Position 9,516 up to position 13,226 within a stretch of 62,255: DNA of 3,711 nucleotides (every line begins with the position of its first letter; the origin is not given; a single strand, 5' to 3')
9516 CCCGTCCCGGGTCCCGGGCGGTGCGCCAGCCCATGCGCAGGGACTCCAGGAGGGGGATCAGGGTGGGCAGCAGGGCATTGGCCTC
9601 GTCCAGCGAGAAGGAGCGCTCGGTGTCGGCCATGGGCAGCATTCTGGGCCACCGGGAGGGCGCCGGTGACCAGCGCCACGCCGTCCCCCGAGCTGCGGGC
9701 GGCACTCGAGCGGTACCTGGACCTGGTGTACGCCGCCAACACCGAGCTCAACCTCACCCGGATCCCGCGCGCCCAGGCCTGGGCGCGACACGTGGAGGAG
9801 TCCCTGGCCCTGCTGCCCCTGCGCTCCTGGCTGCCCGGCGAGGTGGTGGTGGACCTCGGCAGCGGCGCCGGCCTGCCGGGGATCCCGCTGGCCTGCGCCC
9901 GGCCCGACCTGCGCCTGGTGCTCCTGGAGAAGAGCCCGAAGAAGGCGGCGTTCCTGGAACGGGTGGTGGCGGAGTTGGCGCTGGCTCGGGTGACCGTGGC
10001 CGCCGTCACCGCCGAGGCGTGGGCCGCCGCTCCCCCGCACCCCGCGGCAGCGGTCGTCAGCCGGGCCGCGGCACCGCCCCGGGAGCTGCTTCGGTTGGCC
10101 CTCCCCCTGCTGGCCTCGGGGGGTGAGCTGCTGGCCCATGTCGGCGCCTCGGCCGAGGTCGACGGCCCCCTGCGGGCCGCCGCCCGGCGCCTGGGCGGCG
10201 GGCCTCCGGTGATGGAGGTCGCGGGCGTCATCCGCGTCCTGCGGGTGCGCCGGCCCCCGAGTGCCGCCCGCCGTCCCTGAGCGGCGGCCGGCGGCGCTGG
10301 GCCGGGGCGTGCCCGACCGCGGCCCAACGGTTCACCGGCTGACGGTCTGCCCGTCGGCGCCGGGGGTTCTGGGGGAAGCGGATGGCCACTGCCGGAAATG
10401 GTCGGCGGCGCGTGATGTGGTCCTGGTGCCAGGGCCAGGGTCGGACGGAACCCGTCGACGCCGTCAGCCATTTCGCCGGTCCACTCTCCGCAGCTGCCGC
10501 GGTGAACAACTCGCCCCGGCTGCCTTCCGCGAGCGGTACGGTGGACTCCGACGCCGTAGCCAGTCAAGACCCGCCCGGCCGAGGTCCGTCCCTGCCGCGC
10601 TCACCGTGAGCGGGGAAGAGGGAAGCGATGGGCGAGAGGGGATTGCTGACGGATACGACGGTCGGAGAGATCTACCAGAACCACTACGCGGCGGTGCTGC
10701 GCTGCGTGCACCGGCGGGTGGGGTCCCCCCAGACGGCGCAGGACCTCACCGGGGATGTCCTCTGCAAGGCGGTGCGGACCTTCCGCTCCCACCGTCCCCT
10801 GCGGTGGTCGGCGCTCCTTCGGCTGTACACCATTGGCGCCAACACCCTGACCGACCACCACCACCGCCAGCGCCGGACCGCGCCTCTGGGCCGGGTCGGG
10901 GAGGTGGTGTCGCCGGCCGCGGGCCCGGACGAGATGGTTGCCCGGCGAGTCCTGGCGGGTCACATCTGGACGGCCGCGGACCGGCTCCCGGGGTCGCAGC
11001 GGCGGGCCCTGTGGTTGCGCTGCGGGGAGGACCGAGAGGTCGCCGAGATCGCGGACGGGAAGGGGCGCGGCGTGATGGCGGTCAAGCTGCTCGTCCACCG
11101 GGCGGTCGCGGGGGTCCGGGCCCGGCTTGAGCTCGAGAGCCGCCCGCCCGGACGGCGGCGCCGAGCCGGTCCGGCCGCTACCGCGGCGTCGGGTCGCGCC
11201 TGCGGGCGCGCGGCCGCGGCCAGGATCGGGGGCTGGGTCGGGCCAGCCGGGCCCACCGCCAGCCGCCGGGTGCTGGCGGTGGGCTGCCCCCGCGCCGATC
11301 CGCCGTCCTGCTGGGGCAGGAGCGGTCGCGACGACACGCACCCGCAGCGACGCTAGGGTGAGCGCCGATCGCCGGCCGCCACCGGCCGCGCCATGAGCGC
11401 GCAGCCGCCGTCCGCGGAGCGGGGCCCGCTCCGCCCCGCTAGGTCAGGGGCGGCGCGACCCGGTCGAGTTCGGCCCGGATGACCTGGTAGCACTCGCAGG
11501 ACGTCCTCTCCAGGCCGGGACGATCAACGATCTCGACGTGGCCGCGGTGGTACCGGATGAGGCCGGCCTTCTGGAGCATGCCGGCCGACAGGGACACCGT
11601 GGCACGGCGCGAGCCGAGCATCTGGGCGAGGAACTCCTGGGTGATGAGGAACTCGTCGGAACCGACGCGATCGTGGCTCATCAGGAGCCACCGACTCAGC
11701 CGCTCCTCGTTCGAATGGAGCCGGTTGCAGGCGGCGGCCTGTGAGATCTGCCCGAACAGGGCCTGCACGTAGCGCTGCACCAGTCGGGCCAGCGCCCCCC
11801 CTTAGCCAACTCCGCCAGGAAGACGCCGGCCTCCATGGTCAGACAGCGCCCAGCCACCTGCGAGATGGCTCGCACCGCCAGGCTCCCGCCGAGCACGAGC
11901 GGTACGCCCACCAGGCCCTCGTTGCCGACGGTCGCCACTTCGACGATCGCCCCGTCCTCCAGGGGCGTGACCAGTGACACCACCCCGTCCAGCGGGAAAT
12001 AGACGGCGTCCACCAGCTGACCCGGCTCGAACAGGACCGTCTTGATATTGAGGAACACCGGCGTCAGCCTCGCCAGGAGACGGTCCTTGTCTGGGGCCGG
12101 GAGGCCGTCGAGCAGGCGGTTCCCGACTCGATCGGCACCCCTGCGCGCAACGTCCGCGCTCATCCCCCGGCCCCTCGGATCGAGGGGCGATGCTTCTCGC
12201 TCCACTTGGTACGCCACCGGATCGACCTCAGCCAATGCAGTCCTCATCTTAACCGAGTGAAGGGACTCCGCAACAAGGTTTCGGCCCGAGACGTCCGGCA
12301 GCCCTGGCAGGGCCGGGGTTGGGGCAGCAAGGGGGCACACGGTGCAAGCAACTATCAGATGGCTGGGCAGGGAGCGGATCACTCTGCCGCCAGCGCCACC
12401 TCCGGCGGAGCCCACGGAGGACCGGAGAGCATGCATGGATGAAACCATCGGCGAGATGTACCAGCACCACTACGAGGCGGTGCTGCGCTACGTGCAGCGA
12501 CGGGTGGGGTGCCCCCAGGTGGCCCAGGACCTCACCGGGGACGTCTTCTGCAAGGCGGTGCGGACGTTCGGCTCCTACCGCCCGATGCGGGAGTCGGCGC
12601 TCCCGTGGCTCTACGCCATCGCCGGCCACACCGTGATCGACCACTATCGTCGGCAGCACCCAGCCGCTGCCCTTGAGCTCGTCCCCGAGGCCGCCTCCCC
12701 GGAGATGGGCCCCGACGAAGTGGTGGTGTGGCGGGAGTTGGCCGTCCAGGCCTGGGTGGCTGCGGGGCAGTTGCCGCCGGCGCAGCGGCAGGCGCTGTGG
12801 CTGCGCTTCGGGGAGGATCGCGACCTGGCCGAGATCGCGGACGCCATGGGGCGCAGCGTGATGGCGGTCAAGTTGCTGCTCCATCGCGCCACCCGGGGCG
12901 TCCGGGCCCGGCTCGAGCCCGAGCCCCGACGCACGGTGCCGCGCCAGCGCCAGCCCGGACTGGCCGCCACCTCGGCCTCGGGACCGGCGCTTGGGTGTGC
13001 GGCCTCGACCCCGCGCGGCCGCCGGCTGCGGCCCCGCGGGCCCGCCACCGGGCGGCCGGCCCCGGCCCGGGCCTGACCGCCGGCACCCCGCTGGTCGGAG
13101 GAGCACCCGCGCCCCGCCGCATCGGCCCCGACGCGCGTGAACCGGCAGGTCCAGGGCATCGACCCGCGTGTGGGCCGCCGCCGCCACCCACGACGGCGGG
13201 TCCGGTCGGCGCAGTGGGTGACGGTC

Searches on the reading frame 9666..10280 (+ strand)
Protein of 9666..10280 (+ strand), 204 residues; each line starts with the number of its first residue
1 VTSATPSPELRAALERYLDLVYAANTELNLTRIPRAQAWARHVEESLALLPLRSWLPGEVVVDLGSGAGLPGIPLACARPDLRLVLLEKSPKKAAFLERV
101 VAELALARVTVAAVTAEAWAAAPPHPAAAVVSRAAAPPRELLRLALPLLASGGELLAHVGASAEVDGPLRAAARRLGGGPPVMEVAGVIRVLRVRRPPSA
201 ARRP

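Call 69: search_protein_families(library=pfam, proteins=[window:9666-10280:+])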
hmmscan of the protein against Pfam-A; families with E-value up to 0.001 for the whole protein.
window:9666-10280:+ (204 aa): 1 family
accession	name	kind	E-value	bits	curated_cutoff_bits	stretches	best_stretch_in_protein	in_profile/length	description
PF02527.21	GidB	-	9.9e-33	113.5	27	1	12-164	3-153/184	rRNA small subunit methyltransferase G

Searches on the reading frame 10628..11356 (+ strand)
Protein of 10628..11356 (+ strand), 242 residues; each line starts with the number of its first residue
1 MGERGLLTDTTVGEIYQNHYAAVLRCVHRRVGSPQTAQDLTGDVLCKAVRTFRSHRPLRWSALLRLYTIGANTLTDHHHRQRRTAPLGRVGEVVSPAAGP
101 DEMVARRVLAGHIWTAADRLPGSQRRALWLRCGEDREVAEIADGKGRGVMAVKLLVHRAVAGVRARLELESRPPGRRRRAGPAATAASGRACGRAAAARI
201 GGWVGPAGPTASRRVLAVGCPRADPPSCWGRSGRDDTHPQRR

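Call 69: search_protein_families(library=pfam, proteins=[window:10628-11356:+])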
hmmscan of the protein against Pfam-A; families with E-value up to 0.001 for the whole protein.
window:10628-11356:+ (242 aa): 2 families
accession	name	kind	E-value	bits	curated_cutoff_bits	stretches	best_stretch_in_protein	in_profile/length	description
PF04542.20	Sigma70_r2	-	3.4e-06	27.2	24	1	15-84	1-71/71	Sigma-70 region 2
PF08281.18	Sigma70_r4_2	-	2.9e-05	24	25.7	1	113-160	4-51/54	Sigma-70, region 4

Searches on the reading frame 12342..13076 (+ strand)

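Call 69: search_protein_families(library=pfam, proteins=[window:12342-13076:+])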
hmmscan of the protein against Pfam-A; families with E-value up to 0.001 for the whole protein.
window:12342-13076:+ (244 aa): 3 families
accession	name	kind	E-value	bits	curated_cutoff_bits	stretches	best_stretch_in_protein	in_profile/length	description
PF04542.20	Sigma70_r2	-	2e-14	53.6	24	1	39-105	1-68/71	Sigma-70 region 2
PF08281.18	Sigma70_r4_2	-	3.1e-11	43.2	25.7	1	141-183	8-50/54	Sigma-70, region 4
PF04545.22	Sigma70_r4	-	1.5e-10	40.9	24.1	1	142-188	3-49/50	Sigma-70, region 4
